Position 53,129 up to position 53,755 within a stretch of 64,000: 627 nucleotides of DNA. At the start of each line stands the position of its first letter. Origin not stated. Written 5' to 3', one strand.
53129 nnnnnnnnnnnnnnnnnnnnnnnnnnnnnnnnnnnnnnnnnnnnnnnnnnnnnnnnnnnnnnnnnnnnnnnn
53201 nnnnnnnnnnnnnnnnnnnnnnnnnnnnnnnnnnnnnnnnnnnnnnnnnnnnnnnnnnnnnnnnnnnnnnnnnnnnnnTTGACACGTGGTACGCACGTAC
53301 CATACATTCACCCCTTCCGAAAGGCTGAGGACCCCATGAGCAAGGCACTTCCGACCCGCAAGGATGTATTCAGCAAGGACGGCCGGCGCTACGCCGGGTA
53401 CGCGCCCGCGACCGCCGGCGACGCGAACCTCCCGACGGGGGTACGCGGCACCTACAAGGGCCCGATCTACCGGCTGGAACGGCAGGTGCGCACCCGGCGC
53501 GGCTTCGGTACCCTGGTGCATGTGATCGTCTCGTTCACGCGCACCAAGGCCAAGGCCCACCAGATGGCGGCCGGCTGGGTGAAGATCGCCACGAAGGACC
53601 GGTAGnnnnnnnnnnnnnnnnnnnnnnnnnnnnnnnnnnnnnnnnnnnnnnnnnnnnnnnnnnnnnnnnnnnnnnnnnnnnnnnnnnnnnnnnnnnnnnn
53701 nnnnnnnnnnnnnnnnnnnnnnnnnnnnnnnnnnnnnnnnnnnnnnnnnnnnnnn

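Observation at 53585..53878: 67-bp perfect inverted repeat over a glycosyltransferase start: invertible switch or self-silencing hairpin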

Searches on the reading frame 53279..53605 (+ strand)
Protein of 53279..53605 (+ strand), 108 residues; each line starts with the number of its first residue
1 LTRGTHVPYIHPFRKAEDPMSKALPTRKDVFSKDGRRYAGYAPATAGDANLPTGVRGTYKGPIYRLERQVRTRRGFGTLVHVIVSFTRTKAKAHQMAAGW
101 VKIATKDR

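Call 7: search_protein_families(library=pfam, proteins=[window:53279-53605:+], max_evalue=0.01)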
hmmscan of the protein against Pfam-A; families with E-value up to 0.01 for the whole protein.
window:53279-53605:+ (108 aa): 0 families

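Call 28: search_protein_families(library=phrogs, proteins=[window:53279-53605:+], max_evalue=0.001)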
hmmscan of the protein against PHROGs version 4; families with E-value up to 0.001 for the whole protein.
window:53279-53605:+ (108 aa): 0 families

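Call 50: find_encoding_contigs(protein=window:53336-53602:+, flank=2500, max_places=8)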
Protein window:53336-53602:+ (89 aa): 2 contigs read that carry it; 2 places shown.
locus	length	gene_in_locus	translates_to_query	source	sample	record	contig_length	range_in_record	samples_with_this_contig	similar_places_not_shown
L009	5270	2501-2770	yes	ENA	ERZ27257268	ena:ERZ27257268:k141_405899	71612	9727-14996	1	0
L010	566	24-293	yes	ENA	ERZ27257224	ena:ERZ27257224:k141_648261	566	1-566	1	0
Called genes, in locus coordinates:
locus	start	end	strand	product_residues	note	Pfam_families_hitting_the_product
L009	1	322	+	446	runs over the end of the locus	PF02689:Herpes_Helicase (faint), PF05970:PIF1, PF13245:AAA_19 (weak), PF13604:AAA_30, PF01443:Viral_helicase1 (faint)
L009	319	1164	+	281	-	-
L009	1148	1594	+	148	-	-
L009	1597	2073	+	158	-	-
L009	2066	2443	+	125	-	PF14063:DUF4254 (faint)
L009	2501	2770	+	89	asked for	-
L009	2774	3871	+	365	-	-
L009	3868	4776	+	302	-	-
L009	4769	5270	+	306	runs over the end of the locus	PF01370:Epimerase, PF16363:GDP_Man_Dehyd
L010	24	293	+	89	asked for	-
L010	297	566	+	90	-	?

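Call 57: find_homologous_proteins(query=L010:297-566:+, max_evalue=0.001)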
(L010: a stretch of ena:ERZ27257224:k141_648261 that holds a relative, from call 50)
Query L010:297-566:+: 3 candidates shared short words with the query, none scored E <= 0.001.
